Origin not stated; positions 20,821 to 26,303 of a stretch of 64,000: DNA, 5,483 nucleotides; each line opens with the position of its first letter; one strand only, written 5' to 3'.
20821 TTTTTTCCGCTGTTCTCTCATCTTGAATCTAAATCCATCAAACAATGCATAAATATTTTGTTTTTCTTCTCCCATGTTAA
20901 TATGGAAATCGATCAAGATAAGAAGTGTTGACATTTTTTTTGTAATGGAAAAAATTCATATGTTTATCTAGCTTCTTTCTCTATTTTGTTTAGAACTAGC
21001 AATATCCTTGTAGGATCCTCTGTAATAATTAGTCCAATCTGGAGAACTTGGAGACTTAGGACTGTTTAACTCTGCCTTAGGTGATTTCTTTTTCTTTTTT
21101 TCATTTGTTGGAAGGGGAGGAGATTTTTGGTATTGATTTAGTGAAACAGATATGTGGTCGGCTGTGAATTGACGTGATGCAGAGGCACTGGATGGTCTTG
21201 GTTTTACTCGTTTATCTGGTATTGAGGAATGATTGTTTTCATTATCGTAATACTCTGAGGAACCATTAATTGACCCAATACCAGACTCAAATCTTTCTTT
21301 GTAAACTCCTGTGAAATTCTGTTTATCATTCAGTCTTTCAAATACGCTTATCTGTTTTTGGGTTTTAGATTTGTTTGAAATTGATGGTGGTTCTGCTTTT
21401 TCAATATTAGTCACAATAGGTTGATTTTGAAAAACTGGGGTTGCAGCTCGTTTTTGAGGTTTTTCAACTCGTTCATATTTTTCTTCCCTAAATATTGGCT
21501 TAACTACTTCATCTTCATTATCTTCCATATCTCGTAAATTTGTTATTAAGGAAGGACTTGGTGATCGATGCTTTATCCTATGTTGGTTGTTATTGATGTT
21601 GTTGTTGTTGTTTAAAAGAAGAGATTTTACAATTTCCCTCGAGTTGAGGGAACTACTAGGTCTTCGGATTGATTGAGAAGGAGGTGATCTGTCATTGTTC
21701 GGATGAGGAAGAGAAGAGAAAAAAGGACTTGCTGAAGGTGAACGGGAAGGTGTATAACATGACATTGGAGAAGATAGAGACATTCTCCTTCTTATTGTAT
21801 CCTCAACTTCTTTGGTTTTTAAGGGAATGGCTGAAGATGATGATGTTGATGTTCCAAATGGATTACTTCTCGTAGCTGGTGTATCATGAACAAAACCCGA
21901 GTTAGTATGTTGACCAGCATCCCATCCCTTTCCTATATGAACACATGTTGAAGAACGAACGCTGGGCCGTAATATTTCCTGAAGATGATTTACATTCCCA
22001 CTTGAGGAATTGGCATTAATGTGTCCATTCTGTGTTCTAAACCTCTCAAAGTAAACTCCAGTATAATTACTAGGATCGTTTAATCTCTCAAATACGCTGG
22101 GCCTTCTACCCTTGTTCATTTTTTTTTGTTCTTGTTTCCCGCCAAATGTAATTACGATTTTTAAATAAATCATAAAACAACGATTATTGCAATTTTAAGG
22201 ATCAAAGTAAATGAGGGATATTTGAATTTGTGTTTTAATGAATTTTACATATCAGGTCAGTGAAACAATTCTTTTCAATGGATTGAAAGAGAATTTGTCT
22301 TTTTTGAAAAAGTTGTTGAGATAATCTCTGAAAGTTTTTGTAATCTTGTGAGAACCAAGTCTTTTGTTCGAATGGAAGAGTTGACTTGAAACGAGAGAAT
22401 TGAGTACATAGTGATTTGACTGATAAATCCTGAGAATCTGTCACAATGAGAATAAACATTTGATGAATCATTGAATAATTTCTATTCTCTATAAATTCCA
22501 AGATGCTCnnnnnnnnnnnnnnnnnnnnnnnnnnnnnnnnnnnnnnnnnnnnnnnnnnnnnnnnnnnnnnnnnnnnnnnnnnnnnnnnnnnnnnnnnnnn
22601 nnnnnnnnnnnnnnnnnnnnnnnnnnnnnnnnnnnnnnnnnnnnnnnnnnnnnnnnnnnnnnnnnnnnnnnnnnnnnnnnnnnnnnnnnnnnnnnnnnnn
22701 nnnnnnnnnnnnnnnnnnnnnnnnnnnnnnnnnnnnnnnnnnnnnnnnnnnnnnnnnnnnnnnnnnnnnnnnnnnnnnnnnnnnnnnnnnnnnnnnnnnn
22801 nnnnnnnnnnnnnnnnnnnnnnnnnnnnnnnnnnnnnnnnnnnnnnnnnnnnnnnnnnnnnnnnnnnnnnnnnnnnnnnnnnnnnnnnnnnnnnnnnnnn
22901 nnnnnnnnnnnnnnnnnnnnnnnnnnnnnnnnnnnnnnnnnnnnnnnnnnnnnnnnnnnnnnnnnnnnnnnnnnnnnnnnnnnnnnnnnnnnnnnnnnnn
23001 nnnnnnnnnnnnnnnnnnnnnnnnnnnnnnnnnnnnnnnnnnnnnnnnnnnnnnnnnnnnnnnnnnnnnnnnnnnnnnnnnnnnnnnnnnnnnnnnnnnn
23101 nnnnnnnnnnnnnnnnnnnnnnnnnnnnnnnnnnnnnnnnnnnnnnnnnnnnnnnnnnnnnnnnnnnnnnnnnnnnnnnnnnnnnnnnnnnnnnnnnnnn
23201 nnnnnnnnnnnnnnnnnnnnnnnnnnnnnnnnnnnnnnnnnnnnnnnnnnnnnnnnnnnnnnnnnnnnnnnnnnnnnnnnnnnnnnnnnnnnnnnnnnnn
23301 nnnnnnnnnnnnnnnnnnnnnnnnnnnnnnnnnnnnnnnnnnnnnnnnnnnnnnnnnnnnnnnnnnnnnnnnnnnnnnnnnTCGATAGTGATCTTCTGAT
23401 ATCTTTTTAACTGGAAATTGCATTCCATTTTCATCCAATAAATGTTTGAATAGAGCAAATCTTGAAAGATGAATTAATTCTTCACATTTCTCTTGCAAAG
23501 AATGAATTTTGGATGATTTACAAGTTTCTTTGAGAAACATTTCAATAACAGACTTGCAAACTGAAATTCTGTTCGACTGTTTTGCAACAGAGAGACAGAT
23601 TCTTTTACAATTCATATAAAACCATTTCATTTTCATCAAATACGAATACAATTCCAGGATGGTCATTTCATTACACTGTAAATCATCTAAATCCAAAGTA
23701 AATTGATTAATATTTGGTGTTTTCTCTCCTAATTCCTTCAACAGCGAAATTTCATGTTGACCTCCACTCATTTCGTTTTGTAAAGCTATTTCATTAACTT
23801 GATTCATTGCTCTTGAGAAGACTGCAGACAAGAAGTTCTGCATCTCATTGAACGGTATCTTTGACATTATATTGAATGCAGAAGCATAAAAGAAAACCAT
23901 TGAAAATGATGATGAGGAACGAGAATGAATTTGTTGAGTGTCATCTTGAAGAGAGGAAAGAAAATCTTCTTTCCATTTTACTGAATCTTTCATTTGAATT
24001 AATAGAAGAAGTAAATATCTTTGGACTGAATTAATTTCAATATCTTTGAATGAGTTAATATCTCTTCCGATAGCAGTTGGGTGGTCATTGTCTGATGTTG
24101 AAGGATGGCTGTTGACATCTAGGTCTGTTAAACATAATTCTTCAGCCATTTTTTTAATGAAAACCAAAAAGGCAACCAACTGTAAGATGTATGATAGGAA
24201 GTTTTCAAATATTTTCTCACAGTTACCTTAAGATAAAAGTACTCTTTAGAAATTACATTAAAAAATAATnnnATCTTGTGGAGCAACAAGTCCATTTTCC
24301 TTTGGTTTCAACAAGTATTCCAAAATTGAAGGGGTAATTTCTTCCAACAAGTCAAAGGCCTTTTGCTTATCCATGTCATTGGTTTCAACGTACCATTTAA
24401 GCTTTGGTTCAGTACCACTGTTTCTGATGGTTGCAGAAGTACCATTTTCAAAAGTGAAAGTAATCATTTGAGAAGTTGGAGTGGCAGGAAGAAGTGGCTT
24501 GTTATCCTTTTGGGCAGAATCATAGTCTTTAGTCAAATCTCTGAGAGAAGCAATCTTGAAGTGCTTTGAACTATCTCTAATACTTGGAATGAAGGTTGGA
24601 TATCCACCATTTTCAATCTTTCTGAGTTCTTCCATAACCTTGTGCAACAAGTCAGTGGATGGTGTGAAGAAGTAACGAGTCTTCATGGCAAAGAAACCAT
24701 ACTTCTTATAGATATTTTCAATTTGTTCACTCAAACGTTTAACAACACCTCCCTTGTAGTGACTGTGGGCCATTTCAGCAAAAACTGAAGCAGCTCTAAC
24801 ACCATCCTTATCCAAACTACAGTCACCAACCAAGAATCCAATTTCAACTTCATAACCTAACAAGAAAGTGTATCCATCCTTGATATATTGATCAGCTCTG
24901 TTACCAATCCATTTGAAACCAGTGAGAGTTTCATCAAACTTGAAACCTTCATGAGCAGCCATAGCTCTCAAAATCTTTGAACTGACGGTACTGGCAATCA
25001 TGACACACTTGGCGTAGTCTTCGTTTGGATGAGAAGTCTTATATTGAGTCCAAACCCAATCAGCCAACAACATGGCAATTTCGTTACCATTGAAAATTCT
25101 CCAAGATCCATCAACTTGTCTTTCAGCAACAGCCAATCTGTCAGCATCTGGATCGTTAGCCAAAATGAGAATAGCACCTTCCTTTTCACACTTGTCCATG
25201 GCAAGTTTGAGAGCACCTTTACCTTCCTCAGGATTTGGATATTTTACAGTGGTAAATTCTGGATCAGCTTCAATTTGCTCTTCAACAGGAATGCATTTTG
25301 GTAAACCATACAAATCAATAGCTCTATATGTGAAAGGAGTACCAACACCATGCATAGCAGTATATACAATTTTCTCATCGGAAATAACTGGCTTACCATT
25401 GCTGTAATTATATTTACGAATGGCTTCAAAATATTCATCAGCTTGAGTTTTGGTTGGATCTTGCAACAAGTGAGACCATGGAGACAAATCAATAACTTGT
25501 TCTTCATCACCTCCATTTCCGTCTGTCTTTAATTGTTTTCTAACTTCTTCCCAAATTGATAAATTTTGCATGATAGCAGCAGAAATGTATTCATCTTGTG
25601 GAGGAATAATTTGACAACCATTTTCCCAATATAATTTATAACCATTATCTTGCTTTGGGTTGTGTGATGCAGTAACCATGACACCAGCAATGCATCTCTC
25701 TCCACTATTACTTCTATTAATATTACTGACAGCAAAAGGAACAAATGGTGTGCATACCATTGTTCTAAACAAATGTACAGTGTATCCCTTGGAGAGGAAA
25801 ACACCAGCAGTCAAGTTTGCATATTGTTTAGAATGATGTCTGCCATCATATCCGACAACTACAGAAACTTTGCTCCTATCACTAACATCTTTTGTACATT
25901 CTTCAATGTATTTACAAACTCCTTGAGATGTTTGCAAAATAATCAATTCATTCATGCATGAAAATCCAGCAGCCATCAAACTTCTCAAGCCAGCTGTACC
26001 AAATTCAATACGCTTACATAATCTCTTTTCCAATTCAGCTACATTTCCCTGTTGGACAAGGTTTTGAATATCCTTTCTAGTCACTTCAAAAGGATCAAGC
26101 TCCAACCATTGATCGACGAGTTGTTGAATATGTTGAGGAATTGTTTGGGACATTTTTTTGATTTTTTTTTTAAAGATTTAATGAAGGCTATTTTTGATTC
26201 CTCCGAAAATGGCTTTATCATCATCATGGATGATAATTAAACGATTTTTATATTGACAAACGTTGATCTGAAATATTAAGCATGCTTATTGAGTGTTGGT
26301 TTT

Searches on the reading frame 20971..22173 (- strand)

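Call 56: search_protein_families(library=pfam, proteins=[window:20971-22173:-], max_evalue=0.0001)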
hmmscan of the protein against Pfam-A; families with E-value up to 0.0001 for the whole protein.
window:20971-22173:- (401 aa): 1 family
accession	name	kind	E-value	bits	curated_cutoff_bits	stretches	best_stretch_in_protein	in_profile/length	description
PF05517.18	p25-alpha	-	1.6e-10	41.8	22.6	1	251-313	83-146/153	p25-alpha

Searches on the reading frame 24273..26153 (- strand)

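Call 56: search_protein_families(library=pfam, proteins=[window:24273-26153:-], max_evalue=0.0001)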
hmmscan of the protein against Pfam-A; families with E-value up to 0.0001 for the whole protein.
window:24273-26153:- (627 aa): 4 families
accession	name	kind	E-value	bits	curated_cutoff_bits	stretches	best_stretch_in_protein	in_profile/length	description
PF02878.22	PGM_PMM_I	-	2.7e-34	118.3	22.5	1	49-196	2-133/138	Phosphoglucomutase/phosphomannomutase, alpha/beta/alpha domain I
PF02879.22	PGM_PMM_II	-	7.6e-20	71.8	29.3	1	240-344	2-100/103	Phosphoglucomutase/phosphomannomutase, alpha/beta/alpha domain II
PF02880.22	PGM_PMM_III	-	9e-13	48.8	20.7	1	355-485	1-115/115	Phosphoglucomutase/phosphomannomutase, alpha/beta/alpha domain III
PF00408.26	PGM_PMM_IV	-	1.2e-05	25.8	23.1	1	540-595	18-56/68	Phosphoglucomutase/phosphomannomutase, C-terminal domain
